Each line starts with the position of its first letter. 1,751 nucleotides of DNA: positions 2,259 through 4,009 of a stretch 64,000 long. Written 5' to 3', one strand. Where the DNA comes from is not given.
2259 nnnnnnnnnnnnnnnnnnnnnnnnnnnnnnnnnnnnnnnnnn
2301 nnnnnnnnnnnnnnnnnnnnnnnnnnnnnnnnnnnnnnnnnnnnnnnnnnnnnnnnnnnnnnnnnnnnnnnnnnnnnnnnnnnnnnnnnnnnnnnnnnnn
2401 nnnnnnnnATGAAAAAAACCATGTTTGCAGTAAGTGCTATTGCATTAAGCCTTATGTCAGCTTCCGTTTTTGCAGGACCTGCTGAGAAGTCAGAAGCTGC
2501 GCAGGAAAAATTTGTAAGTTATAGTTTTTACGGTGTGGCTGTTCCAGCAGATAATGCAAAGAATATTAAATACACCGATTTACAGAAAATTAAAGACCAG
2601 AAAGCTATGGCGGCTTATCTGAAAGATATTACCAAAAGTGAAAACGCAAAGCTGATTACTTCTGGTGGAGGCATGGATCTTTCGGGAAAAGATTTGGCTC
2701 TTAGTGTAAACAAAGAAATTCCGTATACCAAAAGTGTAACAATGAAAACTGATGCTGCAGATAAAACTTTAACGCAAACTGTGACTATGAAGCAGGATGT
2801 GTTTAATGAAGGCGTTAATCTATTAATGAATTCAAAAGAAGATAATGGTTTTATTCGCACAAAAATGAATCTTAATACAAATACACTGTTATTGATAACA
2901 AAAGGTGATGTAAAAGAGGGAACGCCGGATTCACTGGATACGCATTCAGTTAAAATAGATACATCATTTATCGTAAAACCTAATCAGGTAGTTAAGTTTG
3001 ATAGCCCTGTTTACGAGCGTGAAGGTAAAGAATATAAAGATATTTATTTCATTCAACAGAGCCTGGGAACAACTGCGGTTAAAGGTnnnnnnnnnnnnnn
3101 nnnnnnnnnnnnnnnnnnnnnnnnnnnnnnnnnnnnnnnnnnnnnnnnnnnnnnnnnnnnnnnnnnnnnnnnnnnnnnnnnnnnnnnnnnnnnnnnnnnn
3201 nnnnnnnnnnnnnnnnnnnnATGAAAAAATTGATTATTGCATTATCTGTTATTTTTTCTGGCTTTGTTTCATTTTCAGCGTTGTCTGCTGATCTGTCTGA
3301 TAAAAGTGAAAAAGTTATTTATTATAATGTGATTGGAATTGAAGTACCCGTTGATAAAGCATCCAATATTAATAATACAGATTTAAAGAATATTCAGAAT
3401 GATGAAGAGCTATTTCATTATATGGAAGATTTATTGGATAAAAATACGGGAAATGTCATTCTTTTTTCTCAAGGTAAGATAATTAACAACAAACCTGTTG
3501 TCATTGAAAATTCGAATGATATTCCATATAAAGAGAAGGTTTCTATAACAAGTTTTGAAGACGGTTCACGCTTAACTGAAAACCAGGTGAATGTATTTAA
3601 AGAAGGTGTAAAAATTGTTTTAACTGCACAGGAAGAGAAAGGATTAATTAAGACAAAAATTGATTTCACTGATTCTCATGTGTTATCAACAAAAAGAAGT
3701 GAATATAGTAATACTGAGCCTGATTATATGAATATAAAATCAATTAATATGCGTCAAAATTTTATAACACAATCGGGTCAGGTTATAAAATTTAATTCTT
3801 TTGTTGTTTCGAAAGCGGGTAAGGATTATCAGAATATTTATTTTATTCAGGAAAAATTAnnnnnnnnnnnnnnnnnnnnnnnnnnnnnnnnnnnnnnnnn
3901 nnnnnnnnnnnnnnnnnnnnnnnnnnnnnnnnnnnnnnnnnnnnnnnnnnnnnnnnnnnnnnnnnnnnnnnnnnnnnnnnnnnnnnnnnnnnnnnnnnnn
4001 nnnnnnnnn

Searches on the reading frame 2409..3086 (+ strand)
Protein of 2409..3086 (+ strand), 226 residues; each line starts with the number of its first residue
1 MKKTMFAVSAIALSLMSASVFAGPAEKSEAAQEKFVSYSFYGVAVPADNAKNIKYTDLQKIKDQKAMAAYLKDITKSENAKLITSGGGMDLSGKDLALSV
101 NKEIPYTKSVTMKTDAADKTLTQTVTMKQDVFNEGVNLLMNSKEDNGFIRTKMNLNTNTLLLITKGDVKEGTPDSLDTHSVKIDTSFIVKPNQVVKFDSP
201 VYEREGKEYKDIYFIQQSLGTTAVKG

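Call 8: search_protein_families(library=pfam, proteins=[window:2409-3086:+], max_evalue=1)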
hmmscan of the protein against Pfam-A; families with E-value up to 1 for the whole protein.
window:2409-3086:+ (226 aa): 2 families
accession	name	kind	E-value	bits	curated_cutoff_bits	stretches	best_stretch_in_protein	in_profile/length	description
PF12505.14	DUF3712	-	0.013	16.2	24.1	1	42-114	10-77/125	Protein of unknown function (DUF3712)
PF07199.16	DUF1411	-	0.069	13.3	22.3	1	3-81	18-85/194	Protein of unknown function (DUF1411)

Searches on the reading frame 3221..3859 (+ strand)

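Call 8: search_protein_families(library=pfam, proteins=[window:3221-3859:+], max_evalue=1)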
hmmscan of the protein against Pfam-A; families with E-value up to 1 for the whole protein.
window:3221-3859:+ (213 aa): 1 family
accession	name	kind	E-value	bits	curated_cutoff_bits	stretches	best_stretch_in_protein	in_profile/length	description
PF23135.2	TRI4_N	-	0.067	13.6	27.8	1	57-78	27-48/61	TRI4 N-terminal domain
